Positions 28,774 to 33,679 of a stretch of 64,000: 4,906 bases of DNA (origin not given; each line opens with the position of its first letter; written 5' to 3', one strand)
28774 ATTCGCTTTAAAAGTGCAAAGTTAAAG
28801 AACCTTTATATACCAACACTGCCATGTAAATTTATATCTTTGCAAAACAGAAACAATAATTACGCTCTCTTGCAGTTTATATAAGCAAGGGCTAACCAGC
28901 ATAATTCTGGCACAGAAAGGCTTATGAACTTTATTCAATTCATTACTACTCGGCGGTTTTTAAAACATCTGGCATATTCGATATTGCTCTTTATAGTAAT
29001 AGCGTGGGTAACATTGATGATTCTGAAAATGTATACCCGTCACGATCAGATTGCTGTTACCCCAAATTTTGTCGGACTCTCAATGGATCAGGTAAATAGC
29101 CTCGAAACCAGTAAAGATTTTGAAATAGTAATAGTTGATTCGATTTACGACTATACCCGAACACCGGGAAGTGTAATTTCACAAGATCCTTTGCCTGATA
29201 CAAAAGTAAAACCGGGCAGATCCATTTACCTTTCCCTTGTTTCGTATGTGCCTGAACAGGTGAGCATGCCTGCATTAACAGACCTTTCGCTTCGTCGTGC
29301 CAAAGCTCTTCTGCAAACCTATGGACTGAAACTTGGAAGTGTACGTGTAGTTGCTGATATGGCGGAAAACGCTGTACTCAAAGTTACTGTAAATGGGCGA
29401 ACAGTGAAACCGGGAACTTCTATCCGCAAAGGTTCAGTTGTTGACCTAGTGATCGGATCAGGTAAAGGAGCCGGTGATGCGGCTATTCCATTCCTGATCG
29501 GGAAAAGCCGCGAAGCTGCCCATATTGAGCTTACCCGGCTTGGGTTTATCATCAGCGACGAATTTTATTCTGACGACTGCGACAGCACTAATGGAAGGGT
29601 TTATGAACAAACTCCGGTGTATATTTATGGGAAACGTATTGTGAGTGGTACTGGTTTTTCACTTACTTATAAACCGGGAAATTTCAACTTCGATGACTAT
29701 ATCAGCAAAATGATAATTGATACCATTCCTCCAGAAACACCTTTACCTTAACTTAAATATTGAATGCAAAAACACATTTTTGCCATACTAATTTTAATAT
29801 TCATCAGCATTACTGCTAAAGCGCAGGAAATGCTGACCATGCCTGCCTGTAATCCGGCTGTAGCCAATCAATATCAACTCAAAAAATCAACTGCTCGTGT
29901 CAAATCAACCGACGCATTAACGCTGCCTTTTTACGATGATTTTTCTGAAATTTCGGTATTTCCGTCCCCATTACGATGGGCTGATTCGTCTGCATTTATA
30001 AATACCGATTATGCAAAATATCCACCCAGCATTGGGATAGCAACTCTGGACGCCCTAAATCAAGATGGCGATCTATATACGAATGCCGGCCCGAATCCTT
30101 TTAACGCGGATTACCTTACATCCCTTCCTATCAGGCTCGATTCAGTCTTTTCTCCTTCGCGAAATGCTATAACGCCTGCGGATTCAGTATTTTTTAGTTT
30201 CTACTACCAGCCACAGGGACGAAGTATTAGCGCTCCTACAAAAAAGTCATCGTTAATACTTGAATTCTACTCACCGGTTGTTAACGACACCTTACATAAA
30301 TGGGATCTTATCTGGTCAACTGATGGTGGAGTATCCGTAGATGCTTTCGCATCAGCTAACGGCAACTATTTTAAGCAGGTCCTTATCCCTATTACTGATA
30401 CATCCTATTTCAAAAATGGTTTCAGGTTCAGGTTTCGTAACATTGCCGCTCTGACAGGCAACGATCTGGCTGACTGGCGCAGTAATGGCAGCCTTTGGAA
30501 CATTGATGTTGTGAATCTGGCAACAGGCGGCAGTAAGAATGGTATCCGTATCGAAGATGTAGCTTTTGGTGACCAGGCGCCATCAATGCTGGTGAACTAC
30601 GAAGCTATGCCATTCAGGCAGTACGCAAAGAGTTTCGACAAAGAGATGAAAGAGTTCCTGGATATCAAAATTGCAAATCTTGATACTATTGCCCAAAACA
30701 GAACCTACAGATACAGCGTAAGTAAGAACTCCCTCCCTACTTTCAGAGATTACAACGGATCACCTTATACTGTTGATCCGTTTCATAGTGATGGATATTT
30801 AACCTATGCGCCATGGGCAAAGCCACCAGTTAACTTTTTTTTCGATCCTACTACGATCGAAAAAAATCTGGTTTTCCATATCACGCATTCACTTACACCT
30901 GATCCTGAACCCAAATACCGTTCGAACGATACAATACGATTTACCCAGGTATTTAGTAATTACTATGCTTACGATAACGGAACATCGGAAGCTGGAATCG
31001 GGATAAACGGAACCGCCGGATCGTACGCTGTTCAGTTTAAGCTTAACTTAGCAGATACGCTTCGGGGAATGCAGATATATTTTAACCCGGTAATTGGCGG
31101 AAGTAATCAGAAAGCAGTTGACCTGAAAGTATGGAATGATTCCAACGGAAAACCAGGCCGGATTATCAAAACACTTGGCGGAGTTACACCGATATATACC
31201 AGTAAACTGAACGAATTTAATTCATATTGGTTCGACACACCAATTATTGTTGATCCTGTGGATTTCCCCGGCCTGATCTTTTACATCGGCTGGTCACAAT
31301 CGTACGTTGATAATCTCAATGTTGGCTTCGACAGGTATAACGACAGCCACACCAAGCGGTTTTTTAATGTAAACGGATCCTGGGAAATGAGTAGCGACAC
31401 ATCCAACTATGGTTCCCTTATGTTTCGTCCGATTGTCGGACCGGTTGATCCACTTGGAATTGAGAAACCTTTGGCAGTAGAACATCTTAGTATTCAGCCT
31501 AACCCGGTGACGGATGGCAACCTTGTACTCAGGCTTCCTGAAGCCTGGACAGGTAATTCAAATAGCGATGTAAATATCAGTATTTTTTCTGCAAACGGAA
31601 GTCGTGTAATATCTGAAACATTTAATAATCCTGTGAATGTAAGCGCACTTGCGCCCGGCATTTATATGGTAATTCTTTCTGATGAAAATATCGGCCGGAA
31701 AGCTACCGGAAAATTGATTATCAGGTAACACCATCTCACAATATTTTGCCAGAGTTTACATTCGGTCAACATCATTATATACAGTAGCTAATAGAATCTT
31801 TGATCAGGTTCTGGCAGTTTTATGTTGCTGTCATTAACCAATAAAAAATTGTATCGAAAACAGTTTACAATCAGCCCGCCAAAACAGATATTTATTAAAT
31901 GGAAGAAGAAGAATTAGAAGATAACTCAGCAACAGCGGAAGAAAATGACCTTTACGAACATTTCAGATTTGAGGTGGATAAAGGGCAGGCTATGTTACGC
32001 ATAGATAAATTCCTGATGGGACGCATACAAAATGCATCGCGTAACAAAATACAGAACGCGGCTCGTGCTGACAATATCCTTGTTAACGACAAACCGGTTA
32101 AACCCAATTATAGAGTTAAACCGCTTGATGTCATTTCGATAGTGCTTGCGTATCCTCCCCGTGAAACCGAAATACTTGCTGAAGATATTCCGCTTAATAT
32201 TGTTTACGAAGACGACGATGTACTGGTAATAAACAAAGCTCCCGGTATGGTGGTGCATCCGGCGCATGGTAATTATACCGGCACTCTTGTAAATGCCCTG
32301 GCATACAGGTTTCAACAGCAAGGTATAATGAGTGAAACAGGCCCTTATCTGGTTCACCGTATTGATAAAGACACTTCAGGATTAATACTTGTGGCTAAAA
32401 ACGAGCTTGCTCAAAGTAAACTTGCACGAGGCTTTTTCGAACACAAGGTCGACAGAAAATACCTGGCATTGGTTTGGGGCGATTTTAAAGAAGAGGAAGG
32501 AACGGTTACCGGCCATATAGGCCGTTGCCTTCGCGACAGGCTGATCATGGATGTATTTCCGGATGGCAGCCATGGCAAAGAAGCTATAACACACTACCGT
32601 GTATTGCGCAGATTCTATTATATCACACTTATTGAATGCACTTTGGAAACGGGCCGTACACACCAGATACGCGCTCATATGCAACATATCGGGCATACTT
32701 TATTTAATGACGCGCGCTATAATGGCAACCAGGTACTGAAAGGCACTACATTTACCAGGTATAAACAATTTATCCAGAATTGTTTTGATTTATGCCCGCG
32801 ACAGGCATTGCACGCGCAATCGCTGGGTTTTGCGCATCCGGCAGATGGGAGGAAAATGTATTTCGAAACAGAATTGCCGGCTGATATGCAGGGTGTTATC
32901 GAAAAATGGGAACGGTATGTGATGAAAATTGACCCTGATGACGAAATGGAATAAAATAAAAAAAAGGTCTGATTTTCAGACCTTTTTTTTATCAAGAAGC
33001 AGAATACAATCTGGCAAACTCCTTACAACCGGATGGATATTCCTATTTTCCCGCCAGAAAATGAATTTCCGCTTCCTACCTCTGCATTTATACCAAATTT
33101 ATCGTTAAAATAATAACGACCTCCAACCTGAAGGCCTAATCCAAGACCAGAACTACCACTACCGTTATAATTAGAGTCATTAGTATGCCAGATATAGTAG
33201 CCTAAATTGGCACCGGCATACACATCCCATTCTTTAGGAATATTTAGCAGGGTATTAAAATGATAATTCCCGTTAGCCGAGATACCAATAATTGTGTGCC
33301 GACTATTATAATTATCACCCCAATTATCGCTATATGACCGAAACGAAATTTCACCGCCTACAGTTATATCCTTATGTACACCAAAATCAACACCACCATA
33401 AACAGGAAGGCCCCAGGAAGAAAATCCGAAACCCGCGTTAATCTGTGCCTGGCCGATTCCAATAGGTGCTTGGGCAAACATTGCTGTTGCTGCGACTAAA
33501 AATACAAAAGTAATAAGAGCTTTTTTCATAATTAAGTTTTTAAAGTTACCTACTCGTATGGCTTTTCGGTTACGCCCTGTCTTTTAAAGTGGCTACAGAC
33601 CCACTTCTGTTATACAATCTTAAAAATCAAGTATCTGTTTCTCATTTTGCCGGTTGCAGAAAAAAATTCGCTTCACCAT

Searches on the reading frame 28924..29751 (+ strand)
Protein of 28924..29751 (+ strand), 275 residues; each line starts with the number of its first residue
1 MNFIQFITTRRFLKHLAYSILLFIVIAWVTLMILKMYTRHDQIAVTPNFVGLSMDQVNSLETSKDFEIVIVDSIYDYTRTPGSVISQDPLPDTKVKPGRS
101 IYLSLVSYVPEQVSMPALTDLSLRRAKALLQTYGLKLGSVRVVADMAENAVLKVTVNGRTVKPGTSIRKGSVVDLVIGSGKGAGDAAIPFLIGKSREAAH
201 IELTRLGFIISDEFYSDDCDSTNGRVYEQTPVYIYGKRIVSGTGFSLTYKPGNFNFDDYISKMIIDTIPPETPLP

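Call 55: search_protein_families(library=pfam, max_evalue=0.0001, proteins=[window:28924-29751:+])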
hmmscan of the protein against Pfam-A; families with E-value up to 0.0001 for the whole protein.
window:28924-29751:+ (275 aa): 1 family
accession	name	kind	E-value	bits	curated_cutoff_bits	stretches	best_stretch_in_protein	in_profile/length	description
PF03793.24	PASTA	-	1.6e-24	86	23.2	2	47-104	4-61/64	PASTA domain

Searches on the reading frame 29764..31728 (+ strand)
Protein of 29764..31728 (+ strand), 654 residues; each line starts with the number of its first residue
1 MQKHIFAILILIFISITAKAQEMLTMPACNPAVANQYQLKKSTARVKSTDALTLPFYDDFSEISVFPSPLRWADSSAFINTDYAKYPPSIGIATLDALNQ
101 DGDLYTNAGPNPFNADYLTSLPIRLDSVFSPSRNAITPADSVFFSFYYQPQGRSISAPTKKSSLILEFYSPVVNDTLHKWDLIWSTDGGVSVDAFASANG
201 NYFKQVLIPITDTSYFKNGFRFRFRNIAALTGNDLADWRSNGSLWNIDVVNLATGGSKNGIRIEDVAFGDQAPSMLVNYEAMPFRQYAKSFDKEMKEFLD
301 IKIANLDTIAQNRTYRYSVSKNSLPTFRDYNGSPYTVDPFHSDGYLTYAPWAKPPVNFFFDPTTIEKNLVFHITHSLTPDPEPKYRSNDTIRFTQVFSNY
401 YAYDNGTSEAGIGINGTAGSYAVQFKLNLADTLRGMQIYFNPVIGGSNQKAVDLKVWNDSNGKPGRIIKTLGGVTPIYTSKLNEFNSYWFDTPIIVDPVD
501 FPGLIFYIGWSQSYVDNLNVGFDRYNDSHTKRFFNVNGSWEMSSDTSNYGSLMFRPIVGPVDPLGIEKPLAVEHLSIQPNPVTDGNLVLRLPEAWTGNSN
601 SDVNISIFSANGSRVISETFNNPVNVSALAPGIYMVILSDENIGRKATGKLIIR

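Call 55: search_protein_families(library=pfam, max_evalue=0.0001, proteins=[window:29764-31728:+])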
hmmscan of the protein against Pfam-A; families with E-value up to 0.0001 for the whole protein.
window:29764-31728:+ (654 aa): 1 family
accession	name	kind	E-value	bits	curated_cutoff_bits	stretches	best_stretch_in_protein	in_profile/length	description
PF18962.6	Por_Secre_tail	-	6.6e-08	33.2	27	1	579-643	3-67/75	Secretion system C-terminal sorting domain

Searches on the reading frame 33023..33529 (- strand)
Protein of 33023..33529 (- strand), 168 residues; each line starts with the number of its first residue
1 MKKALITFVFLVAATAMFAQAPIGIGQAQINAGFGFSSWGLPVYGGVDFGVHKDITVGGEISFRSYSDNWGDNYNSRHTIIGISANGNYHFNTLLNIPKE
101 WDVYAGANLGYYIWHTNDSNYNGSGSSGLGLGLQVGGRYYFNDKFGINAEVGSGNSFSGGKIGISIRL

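Call 55: search_protein_families(library=pfam, max_evalue=0.0001, proteins=[window:33023-33529:-])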
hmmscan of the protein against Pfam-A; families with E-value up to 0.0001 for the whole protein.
window:33023-33529:- (168 aa): 1 family
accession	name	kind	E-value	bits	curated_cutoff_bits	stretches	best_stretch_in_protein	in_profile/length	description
PF13505.12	OMP_b-brl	-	1.8e-07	31.9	28.7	1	12-155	9-154/175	Outer membrane protein beta-barrel domain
